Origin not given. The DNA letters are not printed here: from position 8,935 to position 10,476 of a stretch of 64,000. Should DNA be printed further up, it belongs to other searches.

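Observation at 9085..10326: Inactive-looking deaminase fold fused to a SAM methyltransferase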

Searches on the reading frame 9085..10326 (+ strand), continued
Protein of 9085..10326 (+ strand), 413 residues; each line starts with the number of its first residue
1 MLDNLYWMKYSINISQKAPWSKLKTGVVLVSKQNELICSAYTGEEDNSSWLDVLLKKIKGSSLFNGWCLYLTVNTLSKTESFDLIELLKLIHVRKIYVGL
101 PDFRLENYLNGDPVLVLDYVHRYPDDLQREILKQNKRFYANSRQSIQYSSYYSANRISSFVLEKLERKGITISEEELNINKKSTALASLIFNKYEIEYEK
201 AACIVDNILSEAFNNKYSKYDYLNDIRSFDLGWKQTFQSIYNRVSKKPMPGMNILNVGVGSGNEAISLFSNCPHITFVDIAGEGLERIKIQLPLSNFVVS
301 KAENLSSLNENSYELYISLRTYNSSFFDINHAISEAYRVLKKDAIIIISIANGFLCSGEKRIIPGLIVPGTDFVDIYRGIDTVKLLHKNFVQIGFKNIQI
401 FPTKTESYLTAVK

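Call 40: get_annotated_region(hit=H1, flank=14000)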
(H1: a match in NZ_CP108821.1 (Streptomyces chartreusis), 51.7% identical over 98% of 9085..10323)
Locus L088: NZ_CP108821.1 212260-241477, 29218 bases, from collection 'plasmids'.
description: Streptomyces chartreusis strain NBC_00865 plasmid unnamed1, complete sequence
organism: Streptomyces chartreusis (NCBI taxid 1969)
taxonomy: Bacteria; Actinomycetota; Actinomycetes; Kitasatosporales; Streptomycetaceae; Streptomyces; Streptomyces chartreusis
host: -; source: -; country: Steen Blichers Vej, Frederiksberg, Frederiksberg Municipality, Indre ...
typing (MOB-suite, as given by PLSDB): non-mobilizable; replicon rep_cluster_1910
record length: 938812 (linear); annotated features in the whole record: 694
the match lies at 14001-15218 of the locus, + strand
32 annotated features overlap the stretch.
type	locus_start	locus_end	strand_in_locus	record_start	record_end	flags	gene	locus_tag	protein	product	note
CDS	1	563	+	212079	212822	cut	-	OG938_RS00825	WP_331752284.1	2'-5' RNA ligase family protein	-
CDS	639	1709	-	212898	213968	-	-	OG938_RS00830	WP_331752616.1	aldo/keto reductase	-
CDS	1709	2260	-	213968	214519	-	-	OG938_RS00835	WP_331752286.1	ATP-binding protein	-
CDS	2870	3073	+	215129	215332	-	-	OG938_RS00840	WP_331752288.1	DUF5999 family protein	-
CDS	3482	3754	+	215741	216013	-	-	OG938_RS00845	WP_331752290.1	hypothetical protein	-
CDS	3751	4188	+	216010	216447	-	-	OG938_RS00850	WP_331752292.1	DUF6302 family protein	-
CDS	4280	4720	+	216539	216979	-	-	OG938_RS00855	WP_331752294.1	hypothetical protein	-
CDS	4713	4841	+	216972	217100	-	-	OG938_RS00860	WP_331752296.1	hypothetical protein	-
CDS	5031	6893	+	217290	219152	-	-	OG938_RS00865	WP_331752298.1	glycoside hydrolase family 15 protein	-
CDS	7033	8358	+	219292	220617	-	-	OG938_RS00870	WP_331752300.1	histidine kinase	-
CDS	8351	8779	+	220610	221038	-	-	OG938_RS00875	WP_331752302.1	roadblock/LC7 domain-containing protein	-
CDS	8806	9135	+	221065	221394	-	-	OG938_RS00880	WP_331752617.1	DUF742 domain-containing protein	-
CDS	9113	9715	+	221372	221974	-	-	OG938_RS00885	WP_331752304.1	ATP/GTP-binding protein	-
CDS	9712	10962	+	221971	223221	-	-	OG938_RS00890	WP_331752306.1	cytochrome P450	-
CDS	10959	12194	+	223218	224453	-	-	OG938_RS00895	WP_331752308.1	cytochrome P450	-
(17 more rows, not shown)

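Call 41: get_annotated_region(hit=H3, flank=14000)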
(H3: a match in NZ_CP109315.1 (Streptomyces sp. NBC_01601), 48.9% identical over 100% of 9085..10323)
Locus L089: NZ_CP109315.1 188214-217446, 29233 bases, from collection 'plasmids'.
description: Streptomyces sp. NBC_01601 plasmid unnamed1, complete sequence
organism: Streptomyces sp. NBC_01601 (NCBI taxid 2975892)
taxonomy: Bacteria; Actinomycetota; Actinomycetes; Kitasatosporales; Streptomycetaceae; Streptomyces; Streptomyces sp. NBC 01601
host: -; source: -; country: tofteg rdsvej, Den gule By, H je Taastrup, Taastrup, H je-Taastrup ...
typing (MOB-suite, as given by PLSDB): non-mobilizable
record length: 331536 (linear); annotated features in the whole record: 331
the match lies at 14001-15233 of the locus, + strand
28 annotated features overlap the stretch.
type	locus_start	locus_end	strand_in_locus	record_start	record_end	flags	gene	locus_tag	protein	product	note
CDS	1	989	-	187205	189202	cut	-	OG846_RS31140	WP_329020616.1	ABC transporter ATP-binding protein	-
CDS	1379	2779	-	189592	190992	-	-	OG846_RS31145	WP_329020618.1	glutamine synthetase family protein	GO:0006542 - glutamine biosynthetic process [Evidence IEA]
CDS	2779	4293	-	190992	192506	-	-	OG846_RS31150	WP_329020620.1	amino acid permease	GO:0055085 - transmembrane transport [Evidence IEA]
CDS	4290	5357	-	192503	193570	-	-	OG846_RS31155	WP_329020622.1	hypothetical protein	-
CDS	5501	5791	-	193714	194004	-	-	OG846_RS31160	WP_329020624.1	hypothetical protein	-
CDS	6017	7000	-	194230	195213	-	-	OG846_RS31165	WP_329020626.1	LuxR C-terminal-related transcriptional regulator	GO:0006355 - regulation of DNA-templated transcription [Evidence IEA]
CDS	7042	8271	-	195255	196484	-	-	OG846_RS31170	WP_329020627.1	acyl-CoA dehydrogenase family protein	-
CDS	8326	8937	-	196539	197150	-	-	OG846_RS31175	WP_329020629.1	GAF domain-containing protein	-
CDS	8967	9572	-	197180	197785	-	-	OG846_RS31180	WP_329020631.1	ATP/GTP-binding protein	-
CDS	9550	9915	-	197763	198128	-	-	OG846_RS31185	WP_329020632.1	DUF742 domain-containing protein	-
CDS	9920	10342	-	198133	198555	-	-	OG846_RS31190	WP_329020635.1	roadblock/LC7 domain-containing protein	-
CDS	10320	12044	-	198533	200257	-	-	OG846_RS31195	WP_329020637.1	ATP-binding protein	-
CDS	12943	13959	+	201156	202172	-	-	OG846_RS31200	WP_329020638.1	aldo/keto reductase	-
CDS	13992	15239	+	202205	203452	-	-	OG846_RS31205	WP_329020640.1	methyltransferase domain-containing protein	-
CDS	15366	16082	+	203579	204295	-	-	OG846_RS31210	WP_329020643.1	uracil-DNA glycosylase family protein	-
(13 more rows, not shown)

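Call 44: fold_search(model_id=the predicted structure, library=pdb)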
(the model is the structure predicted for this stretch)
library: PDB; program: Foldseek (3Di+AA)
matches with E <= 10: 1606; with E <= 0.001: 920
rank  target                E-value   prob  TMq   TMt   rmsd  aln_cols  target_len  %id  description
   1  5thy_B                1.1e-08  1.00  0.35  0.38  14.5       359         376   11  Crystal structure of SeMet-Substituted CurJ carbon methyltransferase (released 2016-10-19)
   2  5thy_A                1.5e-08  1.00  0.35  0.36  11.7       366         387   11  Crystal structure of SeMet-Substituted CurJ carbon methyltransferase (released 2016-10-19)
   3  9x2a_A                2.5e-08  1.00  0.35  0.08  13.0       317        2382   16  Cryo-EM structure of PsoA in cofactor bound state (PsoA-PKS-II) (released 2026-04-08)
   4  6d6y                  3.0e-08  1.00  0.30  0.25  14.8       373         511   14  AprA Methyltransferase 2 - GNAT didomain in complex with SAH (released 2018-05-09)
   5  2r3s_B                3.7e-08  1.00  0.31  0.38  17.3       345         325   14  CRYSTAL STRUCTURE OF A PUTATIVE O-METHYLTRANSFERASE (NPUN_R0239) FROM NOSTOC PUNCTIFORME PCC 73102 AT 2.15 A RESOLUTIO (released 2007-09-11)
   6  7wdq_A                4.7e-08  1.00  0.36  0.42  10.2       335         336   12  DsyB in complex with SAM (released 2022-06-01)
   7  5f8f_B                6.0e-08  1.00  0.32  0.36  15.9       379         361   12  Rv2258c-SFG (released 2016-06-29)
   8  5f8e_B                6.4e-08  1.00  0.31  0.37  16.7       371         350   13  Rv2258c-SAH (released 2016-06-29)
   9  7wts_q                6.8e-08  1.00  0.32  0.55   6.1       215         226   12  Cryo-EM structure of a human pre-40S ribosomal subunit - State UTP14 (released 2022-10-19)
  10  8vf7_B                7.6e-08  1.00  0.31  0.12  10.6       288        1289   11  Modifying portion of human FASN with NADPH and the ACP at the ER domain (released 2025-02-26)
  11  6kji_A                8.6e-08  1.00  0.32  0.36  13.3       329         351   12  Crystal structure of PsoF with SAH (released 2019-09-18)
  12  1vlm_B                9.1e-08  1.00  0.33  0.61   5.6       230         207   20  Crystal structure of SAM-dependent methyltransferase, possible histamine N-methyltransferase (TM1293) from Thermotoga  (released 2004-08-24)
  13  6kjg_A                9.7e-08  1.00  0.31  0.36  13.5       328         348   13  Crystal structure of PsoF (released 2019-09-18)
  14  2r3s_A                9.7e-08  1.00  0.31  0.38  16.5       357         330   12  CRYSTAL STRUCTURE OF A PUTATIVE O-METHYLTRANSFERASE (NPUN_R0239) FROM NOSTOC PUNCTIFORME PCC 73102 AT 2.15 A RESOLUTIO (released 2007-09-11)
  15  5f8c_A                9.7e-08  1.00  0.28  0.33  18.6       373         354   10  Rv2258c-unbound (released 2016-06-29)
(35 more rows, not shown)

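Call 57: search_protein_families(library=pfam, proteins=[L088:12800-13369:+, L088:13377-13853:+, L088:16162-16941:+, L088:17112-18893:+, L088:21039-22040:+, L088:22118-22504:-, L088:23020-24120:+, L088:24302-24841:-, L023:311-853:+, L067:653-1183:+], max_evalue=0.01)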
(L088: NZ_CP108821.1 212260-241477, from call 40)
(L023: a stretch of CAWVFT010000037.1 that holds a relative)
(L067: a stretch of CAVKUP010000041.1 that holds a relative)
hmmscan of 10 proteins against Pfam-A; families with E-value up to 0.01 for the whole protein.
L088:12800-13369:+ (189 aa): 0 families

L088:13377-13853:+ (158 aa): 0 families

L088:16162-16941:+ (259 aa): 1 family
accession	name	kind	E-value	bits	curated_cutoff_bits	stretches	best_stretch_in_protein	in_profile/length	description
PF05014.21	Nuc_deoxyrib_tr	-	8.4e-06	26.4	28.8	1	151-241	20-96/117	Nucleoside 2-deoxyribosyltransferase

L088:17112-18893:+ (593 aa): 3 families
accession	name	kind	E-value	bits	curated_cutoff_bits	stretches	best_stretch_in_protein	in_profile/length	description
PF00501.34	AMP-binding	-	4.8e-66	223.6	29.9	1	102-452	7-383/384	AMP-binding enzyme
PF13193.12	AMP-binding_C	-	5.9e-14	53.2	24.5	1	503-580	1-76/76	AMP-binding enzyme C-terminal domain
PF00550.31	PP-binding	-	1.5e-05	25.6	20.8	1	13-75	2-64/67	Phosphopantetheine attachment site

L088:21039-22040:+ (333 aa): 4 families
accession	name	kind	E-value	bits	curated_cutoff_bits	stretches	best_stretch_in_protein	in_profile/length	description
PF00975.26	Thioesterase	-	5.8e-41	141.6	26.4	1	101-325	2-223/226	Thioesterase domain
PF00550.31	PP-binding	-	1.2e-09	38.7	20.8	1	9-72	1-63/67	Phosphopantetheine attachment site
PF00561.26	Abhydrolase_1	-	7.3e-06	26.3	25.8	1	103-186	3-90/245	alpha/beta hydrolase fold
PF12146.15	Hydrolase_4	-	0.0074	16.1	27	0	98-185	3-96/239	Serine aminopeptidase, S33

L088:22118-22504:- (128 aa): 1 family
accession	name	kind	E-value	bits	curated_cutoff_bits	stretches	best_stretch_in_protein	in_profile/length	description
PF19187.6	HTH_PafC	-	0.00055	20.2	32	0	22-85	39-98/115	PafC helix-turn-helix domain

L088:23020-24120:+ (366 aa): 1 family
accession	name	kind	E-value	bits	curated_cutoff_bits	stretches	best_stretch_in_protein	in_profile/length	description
PF01636.29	APH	-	8.8e-17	62.1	23.2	1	45-271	1-211/239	Phosphotransferase enzyme family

L088:24302-24841:- (179 aa): 1 family
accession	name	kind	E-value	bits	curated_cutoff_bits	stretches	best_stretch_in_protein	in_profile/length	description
PF00293.34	NUDIX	-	3.1e-11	43.9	21.1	1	30-127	23-121/134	NUDIX domain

L023:311-853:+ (180 aa): 2 families
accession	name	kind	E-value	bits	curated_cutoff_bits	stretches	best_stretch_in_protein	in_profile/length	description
PF00293.34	NUDIX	-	2.1e-19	70.3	21.1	1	31-153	3-123/134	NUDIX domain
PF14815.12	NUDIX_4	-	0.0004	20.6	35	1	35-93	2-55/113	NUDIX domain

L067:653-1183:+ (176 aa): 1 family
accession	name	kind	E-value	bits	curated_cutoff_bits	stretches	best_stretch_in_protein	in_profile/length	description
PF04542.20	Sigma70_r2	-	2.3e-10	40.5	24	1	8-77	4-69/71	Sigma-70 region 2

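Call 64: get_annotated_region(hit=H2, flank=13000)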
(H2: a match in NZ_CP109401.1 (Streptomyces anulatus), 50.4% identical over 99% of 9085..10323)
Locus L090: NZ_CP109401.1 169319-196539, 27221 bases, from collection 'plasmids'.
description: Streptomyces anulatus strain NBC_01523 plasmid unnamed1, complete sequence
organism: Streptomyces anulatus (NCBI taxid 1892)
taxonomy: Bacteria; Actinomycetota; Actinomycetes; Kitasatosporales; Streptomycetaceae; Streptomyces; Streptomyces anulatus
host: -; source: -; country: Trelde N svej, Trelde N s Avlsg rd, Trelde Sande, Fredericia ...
typing (MOB-suite, as given by PLSDB): non-mobilizable
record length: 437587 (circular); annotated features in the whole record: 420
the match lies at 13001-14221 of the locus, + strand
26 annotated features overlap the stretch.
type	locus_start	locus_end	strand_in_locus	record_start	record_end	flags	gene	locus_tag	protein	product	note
CDS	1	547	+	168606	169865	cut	-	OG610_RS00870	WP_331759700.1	type I-E CRISPR-associated protein Cas7/Cse4/CasC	-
CDS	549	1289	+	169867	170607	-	cas5e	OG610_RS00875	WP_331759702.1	type I-E CRISPR-associated protein Cas5/CasD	GO:0043571 - maintenance of CRISPR repeat elements [Evidence IEA]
CDS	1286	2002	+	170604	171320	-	-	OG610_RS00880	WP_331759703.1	type I-E CRISPR-associated protein Cas6/Cse3/CasE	-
CDS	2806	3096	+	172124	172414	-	-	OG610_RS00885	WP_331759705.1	hypothetical protein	-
CDS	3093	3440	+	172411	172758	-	-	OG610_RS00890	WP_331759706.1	hypothetical protein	-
CDS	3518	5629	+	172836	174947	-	-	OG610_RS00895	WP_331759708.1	hypothetical protein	-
CDS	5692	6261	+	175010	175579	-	-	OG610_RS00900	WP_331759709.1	hypothetical protein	-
CDS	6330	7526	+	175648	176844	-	-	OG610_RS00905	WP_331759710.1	hypothetical protein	-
CDS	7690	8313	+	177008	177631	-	-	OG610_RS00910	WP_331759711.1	GNAT family protein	-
CDS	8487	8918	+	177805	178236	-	-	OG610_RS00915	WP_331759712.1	hypothetical protein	-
CDS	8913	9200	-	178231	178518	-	-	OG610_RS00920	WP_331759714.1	hypothetical protein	-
CDS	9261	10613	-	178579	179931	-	-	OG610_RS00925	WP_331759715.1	XRE family transcriptional regulator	-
CDS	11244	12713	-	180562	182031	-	-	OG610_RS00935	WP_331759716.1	peptide deformylase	-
CDS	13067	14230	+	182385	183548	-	-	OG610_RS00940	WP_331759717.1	class I SAM-dependent methyltransferase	GO:0032259 - methylation [Evidence IEA]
CDS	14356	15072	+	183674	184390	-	-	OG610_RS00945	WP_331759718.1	uracil-DNA glycosylase family protein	-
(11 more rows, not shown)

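Call 65: get_annotated_region(hit=H5, flank=13000)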
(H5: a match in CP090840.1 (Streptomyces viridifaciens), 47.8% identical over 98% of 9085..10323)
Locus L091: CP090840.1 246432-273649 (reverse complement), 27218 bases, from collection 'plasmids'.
description: Streptomyces viridifaciens strain DSM 40239 plasmid pKVP1, complete sequence
organism: Streptomyces viridifaciens (NCBI taxid 48665)
taxonomy: Bacteria; Actinomycetota; Actinomycetes; Kitasatosporales; Streptomycetaceae; Streptomyces; Streptomyces viridifaciens
host: -; source: Whole organism; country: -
typing (MOB-suite, as given by PLSDB): mobilizable; relaxase MOBP
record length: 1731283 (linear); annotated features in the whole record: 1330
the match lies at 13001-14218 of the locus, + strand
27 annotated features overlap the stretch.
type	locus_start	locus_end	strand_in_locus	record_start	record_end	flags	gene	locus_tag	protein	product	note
CDS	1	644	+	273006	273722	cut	-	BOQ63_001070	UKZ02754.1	hypothetical protein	-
CDS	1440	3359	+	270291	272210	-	-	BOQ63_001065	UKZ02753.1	glycoside hydrolase family 15 protein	-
CDS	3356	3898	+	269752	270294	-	-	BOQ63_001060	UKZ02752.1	hypothetical protein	-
CDS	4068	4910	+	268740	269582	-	-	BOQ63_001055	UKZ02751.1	SAM-dependent methyltransferase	-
CDS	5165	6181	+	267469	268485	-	-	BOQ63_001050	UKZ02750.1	NUDIX domain-containing protein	-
CDS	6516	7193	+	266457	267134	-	-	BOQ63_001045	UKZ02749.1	hypothetical protein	-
CDS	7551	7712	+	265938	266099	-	-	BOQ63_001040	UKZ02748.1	hypothetical protein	-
CDS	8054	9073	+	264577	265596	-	-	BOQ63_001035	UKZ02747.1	sporulation protein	-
CDS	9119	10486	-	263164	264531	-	-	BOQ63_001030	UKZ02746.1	tetratricopeptide repeat protein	-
CDS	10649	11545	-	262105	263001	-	-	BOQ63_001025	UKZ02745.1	glycosyltransferase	-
CDS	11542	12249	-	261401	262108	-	-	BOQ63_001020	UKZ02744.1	HAD family hydrolase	-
CDS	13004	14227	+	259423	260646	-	-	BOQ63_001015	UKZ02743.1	class I SAM-dependent methyltransferase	-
CDS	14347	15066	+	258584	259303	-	-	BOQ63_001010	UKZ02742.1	DUF4918 family protein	-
CDS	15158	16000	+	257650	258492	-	-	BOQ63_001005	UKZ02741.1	nucleoside 2-deoxyribosyltransferase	-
CDS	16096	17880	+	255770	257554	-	-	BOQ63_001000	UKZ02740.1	AMP-binding protein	-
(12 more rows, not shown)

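Call 67: find_related_loci(query=A1, collection=viral_contigs, flank=8000)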
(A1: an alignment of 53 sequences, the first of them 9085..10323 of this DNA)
Query A1 (413 aa) in viral_contigs; peptide patterns used: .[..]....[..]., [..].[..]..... (x = any residue, [..] = any of these).
42 stretches matched a pattern, but none encodes a relative of the query by tblastn (E <= 1e-3).

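Call 68: find_encoding_contigs(protein=P0061, flank=9000, max_places=3)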
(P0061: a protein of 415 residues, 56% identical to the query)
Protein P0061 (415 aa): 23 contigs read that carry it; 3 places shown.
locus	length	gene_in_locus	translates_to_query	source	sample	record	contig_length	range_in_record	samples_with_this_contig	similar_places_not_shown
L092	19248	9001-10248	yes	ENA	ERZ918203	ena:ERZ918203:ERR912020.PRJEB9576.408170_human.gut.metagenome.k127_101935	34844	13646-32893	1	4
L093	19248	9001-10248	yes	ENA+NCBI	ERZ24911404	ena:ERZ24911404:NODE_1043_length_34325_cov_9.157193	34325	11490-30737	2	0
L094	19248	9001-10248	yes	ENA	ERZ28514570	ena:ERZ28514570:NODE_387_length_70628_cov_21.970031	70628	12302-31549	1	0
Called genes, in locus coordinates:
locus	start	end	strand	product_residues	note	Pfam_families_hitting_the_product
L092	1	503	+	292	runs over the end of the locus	PF02896:PEP-utilizers_C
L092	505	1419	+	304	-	PF02896:PEP-utilizers_C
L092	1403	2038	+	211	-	PF00702:Hydrolase (weak), PF13419:HAD_2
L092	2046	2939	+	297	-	PF01636:APH (faint)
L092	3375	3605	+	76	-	-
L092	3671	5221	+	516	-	PF00239:Resolvase, PF07508:Recombinase, PF13408:Zn_ribbon_recom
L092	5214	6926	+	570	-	PF00239:Resolvase, PF07508:Recombinase, PF13408:Zn_ribbon_recom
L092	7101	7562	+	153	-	PF13730:HTH_36 (weak)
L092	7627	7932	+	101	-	-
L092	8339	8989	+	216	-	PF00730:HhH-GPD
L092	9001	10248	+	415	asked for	PF08241:Methyltransf_11, PF08242:Methyltransf_12 (weak), PF13649:Methyltransf_25, PF13847:Methyltransf_31 (weak)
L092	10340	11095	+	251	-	PF03167:UDG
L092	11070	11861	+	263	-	PF05014:Nuc_deoxyrib_tr (faint)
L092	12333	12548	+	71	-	-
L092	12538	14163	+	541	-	PF00239:Resolvase, PF07508:Recombinase, PF13408:Zn_ribbon_recom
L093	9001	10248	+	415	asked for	PF08241:Methyltransf_11, PF08242:Methyltransf_12 (weak), PF13649:Methyltransf_25, PF13847:Methyltransf_31 (weak)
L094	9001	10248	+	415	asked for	PF08241:Methyltransf_11, PF08242:Methyltransf_12 (weak), PF13649:Methyltransf_25, PF13847:Methyltransf_31 (weak)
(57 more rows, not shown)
